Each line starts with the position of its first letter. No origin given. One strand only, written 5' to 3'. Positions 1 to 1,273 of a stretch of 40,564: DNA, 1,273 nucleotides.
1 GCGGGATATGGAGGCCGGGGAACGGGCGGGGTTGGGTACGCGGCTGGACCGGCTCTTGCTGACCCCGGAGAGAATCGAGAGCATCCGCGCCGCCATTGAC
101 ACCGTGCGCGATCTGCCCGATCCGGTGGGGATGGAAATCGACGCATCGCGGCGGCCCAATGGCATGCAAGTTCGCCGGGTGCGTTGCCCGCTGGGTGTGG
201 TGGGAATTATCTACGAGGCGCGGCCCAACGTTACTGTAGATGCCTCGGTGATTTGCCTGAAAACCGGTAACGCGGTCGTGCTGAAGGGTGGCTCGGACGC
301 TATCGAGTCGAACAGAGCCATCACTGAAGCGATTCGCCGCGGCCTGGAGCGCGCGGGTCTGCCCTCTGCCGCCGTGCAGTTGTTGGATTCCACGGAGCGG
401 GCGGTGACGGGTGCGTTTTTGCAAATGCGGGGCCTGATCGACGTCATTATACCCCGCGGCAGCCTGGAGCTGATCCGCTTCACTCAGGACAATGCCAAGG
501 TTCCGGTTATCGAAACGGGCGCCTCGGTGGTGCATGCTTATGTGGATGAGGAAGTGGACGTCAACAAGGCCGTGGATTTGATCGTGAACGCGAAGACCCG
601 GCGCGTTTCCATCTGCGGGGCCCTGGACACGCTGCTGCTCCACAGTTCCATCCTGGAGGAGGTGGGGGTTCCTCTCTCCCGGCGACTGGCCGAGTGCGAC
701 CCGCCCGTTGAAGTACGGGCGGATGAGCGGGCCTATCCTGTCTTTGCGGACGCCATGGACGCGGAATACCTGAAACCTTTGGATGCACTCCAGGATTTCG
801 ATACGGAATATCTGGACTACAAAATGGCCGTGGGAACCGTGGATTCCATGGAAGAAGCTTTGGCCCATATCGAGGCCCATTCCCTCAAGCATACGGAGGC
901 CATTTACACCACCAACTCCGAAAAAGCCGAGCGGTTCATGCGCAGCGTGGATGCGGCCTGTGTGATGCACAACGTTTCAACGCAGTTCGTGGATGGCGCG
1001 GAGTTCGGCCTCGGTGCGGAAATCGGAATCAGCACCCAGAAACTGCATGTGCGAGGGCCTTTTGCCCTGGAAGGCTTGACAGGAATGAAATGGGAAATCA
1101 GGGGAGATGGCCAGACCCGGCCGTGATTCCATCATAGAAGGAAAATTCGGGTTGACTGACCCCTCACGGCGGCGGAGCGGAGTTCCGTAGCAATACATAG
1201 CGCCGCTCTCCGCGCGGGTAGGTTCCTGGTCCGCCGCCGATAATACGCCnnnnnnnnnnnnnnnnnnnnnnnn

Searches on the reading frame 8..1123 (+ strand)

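Call 39: search_protein_families(library=pfam, proteins=[window:8-1123:+], max_evalue=0.00001)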
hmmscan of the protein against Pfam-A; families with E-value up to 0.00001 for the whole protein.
window:8-1123:+ (372 aa): 1 family
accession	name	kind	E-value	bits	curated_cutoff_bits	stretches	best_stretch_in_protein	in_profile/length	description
PF00171.27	Aldedh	-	2.6e-16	59.7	23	1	47-220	115-286/461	Aldehyde dehydrogenase family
